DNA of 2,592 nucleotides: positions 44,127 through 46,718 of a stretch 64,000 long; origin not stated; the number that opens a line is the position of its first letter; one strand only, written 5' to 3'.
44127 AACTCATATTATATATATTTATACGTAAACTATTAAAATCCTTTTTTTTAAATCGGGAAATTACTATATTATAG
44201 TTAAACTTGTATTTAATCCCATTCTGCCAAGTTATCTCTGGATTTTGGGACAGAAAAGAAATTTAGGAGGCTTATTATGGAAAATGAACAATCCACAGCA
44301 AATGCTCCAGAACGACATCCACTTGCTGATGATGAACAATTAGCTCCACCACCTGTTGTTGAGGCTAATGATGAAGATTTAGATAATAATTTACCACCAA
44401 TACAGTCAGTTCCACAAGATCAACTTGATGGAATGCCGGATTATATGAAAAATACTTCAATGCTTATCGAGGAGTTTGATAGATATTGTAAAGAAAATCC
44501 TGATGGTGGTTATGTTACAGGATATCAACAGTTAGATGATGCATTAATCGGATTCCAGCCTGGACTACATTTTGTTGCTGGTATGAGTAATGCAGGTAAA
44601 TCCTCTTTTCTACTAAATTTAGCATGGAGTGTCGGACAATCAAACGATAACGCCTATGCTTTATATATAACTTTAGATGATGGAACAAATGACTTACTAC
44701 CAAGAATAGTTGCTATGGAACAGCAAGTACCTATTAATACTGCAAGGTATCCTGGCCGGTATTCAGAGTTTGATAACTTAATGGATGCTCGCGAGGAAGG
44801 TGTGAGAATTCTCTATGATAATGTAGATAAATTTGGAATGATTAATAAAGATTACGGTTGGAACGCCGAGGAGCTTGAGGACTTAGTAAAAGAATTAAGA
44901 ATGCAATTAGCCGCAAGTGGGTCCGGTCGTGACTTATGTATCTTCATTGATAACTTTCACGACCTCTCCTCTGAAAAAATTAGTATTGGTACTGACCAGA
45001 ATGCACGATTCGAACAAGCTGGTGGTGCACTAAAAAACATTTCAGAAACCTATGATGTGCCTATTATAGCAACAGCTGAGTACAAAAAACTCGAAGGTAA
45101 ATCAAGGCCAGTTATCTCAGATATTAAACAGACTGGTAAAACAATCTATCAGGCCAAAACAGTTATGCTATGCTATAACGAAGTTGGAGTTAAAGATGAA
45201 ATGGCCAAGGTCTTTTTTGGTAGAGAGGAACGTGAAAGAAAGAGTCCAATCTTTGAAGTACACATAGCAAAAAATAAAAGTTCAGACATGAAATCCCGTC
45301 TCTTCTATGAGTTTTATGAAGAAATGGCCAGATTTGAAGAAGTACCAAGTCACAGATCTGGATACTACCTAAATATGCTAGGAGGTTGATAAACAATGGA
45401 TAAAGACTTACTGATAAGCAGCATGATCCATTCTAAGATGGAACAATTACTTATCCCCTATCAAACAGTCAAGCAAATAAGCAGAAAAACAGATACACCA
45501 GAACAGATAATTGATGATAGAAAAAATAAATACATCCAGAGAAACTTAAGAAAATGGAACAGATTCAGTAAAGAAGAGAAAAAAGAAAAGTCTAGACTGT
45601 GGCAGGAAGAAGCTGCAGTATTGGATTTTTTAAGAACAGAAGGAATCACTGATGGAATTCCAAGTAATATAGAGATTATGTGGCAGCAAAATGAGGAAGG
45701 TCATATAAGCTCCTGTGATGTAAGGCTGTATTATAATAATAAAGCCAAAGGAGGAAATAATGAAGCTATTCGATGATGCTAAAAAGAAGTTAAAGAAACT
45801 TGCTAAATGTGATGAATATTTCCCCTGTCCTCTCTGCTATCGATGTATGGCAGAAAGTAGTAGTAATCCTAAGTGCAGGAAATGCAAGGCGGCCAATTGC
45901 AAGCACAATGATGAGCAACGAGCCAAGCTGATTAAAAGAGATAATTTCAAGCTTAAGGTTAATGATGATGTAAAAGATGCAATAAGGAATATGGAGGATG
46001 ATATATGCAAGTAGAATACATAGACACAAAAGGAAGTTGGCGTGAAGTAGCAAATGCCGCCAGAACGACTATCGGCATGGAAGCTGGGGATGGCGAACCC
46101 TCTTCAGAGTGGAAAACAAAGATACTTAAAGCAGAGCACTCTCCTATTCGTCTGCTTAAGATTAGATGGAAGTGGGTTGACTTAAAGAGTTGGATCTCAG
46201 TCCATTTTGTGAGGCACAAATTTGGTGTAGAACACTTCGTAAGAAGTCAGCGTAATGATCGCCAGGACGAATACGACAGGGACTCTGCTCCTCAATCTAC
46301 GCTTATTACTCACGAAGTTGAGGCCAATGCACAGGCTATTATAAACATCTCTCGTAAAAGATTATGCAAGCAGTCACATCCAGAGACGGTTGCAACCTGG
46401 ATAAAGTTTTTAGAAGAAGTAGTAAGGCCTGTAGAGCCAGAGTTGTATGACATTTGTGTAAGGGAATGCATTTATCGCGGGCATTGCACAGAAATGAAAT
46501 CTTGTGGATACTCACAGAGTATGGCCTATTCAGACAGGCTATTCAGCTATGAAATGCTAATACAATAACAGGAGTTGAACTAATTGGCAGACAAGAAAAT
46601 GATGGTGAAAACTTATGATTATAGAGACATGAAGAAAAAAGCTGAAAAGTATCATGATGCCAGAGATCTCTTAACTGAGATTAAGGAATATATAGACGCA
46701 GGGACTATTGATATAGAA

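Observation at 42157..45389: Replication core: AEP primase-polymerase plus PriCT-1, a DnaB-C-like helicase, and an embedded minus-strand Xer-like recombinase with a dif-like site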

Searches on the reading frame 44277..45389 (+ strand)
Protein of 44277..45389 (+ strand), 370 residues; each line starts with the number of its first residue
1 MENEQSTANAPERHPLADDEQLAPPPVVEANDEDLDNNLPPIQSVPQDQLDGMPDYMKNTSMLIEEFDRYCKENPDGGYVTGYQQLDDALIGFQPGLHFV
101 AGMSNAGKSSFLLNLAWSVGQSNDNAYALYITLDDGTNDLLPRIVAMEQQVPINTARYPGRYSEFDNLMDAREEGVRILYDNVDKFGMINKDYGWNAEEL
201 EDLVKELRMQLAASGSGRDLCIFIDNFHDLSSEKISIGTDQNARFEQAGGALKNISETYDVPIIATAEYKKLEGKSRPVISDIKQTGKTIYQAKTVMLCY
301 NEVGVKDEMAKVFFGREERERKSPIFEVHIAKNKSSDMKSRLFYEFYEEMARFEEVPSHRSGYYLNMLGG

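Call 3: search_protein_families(library=pfam, proteins=[window:44277-45389:+], max_evalue=0.01)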
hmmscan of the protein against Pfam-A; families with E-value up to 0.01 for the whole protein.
window:44277-45389:+ (370 aa): 2 families
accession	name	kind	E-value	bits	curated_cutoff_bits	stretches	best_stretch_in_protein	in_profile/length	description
PF03796.21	DnaB_C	-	2.6e-20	73.3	27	1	78-354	1-254/255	DnaB-like helicase C terminal domain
PF13481.12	AAA_25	-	6.1e-05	23.2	27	1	96-201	34-139/195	AAA domain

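Call 4: search_protein_families(library=phrogs, proteins=[window:44277-45389:+], max_evalue=0.001)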
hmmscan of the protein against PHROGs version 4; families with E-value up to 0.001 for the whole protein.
window:44277-45389:+ (370 aa): 4 families
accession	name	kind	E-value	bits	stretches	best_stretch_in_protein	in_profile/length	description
phrog_243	-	DNA, RNA and nucleotide metabolism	2.4e-31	109.7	1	80-357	21-269/273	DnaB-like replicative helicase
phrog_19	-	DNA, RNA and nucleotide metabolism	7.7e-24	85.5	1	55-357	310-582/621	DnaB-like replicative helicase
phrog_239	-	DNA, RNA and nucleotide metabolism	4.9e-07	30.1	1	77-279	339-533/801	DNA primase/helicase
phrog_5482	-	unknown function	3.7e-06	26.9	1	90-357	46-300/341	-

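Call 15: find_encoding_contigs(protein=window:44277-45389:+, flank=10000, max_places=10)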
Protein window:44277-45389:+ (370 aa): 1 contig read that carries it; 1 place shown.
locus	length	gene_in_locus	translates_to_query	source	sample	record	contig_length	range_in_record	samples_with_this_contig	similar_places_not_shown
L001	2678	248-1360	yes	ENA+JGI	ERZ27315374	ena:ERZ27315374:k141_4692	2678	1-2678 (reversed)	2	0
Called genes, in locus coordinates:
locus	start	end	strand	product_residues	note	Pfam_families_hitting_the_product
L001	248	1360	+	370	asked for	PF03796:DnaB_C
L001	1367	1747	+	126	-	-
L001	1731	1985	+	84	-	-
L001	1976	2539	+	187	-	-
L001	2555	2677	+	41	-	?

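Call 26: search_protein_families(library=ncbifam, proteins=[window:44277-45389:+], max_evalue=0.00001)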
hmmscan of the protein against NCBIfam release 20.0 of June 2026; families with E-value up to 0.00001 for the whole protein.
window:44277-45389:+ (370 aa): 9 families
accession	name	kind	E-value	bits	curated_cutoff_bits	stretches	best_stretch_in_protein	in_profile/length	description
TIGR00665.1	DnaB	equivalog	2.6e-15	56.2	385.25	1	45-355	146-432/435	replicative DNA helicase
NF004384.0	PRK05748.1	equivalog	8.1e-14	51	525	1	71-358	178-444/452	replicative DNA helicase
TIGR03600.1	phage_DnaB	exception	1.4e-12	47.4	498.65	1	65-335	162-411/421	phage replicative helicase, DnaB family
NF006306.0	PRK08506.1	equivalog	2.9e-10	39.4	596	1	77-302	173-387/472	replicative DNA helicase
NF040583.1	dnaB_SPI-7_type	exception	4.4e-09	35.9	655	1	57-300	154-390/434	SPI-7-type island replicative DNA helicase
NF005852.0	PRK07773.1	equivalog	3.3e-08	32.3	780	1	46-167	169-287/886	replicative DNA helicase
NF005240.0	PRK06749.1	subfamily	7e-07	28.4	686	1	77-355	167-426/428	replicative DNA helicase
NF005424.0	PRK07004.1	equivalog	1.1e-06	27.5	834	1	77-303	194-411/460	replicative DNA helicase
NF005369.0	PRK06904.1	equivalog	3.7e-06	26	809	0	250-336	366-445/474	replicative DNA helicase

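Call 86: find_homologous_proteins(query=window:44277-45389:+, max_evalue=1e-40)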
Query window:44277-45389:+ (370 aa): 8 proteins with E <= 1e-40 among 3426 candidates.
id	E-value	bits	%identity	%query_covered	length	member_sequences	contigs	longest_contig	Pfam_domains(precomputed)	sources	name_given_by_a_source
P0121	1.7e-205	700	83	97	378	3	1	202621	PF03796.22,PF13481.13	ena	-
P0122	7.3e-186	636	76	97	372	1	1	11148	PF03796.22,PF13481.13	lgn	-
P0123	5.1e-144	498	100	61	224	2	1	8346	PF03796.22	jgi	jgi:replicative DNA helicase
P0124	4.0e-110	386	69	66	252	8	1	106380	PF03796.22,PF13481.13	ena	-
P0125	2.2e-65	239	41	83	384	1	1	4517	PF03796.22,PF13481.13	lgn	-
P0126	3.8e-61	225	36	89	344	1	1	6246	PF03796.22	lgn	-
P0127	7.9e-61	224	37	82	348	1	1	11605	PF03796.22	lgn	-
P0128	3.3e-58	216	39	79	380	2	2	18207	PF03796.22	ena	-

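Call 87: find_encoding_contigs(protein=P0121, flank=10000, max_places=4)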
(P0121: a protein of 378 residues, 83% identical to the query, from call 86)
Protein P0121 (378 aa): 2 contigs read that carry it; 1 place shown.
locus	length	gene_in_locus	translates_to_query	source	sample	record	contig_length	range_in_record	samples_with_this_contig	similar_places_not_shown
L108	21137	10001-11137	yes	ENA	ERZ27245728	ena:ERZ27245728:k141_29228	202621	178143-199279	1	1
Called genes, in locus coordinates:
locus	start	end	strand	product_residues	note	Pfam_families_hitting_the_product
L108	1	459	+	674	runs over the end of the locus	-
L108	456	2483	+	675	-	-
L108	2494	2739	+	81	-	-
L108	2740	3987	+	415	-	-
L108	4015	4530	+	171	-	-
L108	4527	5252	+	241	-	-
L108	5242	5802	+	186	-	PF01520:Amidase_3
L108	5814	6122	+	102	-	PF09682:Phage_holin_6_1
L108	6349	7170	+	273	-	-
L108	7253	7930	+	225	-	-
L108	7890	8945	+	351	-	PF08708:PriCT_1 (weak)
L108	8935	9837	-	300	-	PF02899:Phage_int_SAM_1, PF13102:Phage_int_SAM_5 (weak), PF13495:Phage_int_SAM_4, PF00589:Phage_integrase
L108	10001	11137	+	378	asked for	PF13481:AAA_25 (weak), PF03796:DnaB_C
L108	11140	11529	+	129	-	-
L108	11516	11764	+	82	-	-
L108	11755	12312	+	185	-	-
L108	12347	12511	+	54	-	-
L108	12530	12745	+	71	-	-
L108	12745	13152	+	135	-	-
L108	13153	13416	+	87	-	-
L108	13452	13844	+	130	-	-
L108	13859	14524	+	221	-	-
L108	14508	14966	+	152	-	-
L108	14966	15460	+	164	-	-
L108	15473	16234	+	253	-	PF12705:PDDEXK_1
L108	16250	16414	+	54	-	-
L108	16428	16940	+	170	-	PF02075:RuvC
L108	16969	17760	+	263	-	PF04545:Sigma70_r4, PF08281:Sigma70_r4_2 (weak)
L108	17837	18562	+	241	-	PF12705:PDDEXK_1, PF01930:Cas_Cas4 (weak)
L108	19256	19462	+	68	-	-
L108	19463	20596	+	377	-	PF01145:Band_7 (weak)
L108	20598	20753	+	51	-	-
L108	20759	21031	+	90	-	PF11195:Tad2-like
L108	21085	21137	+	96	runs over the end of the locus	-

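Call 88: find_encoding_contigs(protein=P0122, flank=10000, max_places=4)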
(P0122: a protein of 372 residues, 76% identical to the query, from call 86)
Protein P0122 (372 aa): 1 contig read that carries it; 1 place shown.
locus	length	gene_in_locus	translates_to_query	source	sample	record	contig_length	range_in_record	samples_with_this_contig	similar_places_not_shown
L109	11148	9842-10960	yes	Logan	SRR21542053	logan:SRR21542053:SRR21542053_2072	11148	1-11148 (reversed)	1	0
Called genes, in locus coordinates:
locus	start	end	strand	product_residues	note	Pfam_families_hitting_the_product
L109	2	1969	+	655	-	?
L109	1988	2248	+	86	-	-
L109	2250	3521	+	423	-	-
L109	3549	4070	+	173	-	-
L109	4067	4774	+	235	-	-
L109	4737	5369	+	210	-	PF01520:Amidase_3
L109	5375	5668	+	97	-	PF09682:Phage_holin_6_1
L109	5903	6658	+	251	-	PF04098:Rad52_Rad22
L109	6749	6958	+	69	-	-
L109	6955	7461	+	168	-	-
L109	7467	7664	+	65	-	-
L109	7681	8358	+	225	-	-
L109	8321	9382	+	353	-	PF08708:PriCT_1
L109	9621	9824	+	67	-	-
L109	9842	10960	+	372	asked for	PF13481:AAA_25 (faint), PF03796:DnaB_C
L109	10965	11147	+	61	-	?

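Call 89: find_encoding_contigs(protein=P0124, flank=10000, max_places=4)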
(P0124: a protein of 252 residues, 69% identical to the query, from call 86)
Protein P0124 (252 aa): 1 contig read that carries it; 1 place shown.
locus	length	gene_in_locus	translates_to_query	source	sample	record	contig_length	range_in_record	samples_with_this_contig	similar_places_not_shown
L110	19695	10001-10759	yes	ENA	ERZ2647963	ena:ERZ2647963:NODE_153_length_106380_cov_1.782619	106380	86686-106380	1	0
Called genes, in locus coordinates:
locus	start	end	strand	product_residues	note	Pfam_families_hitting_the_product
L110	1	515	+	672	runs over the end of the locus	-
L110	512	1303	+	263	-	-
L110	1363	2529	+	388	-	-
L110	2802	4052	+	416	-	-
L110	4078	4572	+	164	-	PF05105:Phage_holin_4_1 (weak)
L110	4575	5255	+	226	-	-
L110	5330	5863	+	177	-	PF01520:Amidase_3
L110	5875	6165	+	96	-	PF09682:Phage_holin_6_1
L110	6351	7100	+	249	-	PF04098:Rad52_Rad22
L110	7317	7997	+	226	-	-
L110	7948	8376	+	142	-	-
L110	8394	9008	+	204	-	PF08708:PriCT_1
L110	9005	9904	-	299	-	PF02899:Phage_int_SAM_1, PF00589:Phage_integrase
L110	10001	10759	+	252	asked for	PF13481:AAA_25 (weak), PF03796:DnaB_C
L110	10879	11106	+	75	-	-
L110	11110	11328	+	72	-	-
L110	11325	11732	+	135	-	-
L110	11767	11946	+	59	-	-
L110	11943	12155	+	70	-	-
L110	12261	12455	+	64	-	-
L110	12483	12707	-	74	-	-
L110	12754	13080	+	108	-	-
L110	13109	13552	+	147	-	-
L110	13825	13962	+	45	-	-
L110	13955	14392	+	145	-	-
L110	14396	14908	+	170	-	PF02075:RuvC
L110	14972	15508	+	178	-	-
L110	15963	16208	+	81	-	-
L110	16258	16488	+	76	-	-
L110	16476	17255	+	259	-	PF13487:HD_5, PF01966:HD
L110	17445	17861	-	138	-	PF02334:RTP, PF03551:PadR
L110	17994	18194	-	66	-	-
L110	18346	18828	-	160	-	-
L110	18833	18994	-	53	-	-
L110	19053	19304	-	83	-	-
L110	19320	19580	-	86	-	-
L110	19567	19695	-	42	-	?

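Call 99: find_encoding_contigs(protein=P0123, flank=10000, max_places=4)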
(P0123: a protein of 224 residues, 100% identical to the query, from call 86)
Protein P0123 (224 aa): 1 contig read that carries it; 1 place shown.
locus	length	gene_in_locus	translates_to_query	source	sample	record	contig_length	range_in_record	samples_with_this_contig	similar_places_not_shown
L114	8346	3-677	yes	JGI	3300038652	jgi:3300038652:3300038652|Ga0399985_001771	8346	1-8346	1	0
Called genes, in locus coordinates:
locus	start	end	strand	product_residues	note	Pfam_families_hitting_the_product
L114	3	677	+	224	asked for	PF03796:DnaB_C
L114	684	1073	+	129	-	-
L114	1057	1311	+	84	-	-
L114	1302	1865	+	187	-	-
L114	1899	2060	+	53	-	-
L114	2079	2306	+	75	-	-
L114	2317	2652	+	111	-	-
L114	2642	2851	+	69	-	-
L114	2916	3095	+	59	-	-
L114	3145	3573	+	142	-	-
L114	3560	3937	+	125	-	-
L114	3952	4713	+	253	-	-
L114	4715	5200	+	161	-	-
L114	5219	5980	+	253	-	PF12705:PDDEXK_1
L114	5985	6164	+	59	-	-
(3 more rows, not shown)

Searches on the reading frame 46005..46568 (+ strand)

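Call 3: search_protein_families(library=pfam, proteins=[window:46005-46568:+], max_evalue=0.01)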
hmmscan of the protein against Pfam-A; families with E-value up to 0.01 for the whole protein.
window:46005-46568:+ (187 aa): 1 family
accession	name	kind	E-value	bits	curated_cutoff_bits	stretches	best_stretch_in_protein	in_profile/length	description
PF02511.20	Thy1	-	0.0022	18.2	24.8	0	95-140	141-186/191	Thymidylate synthase complementing protein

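Call 4: search_protein_families(library=phrogs, proteins=[window:46005-46568:+], max_evalue=0.001)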
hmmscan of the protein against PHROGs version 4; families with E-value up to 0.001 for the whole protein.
window:46005-46568:+ (187 aa): 0 families
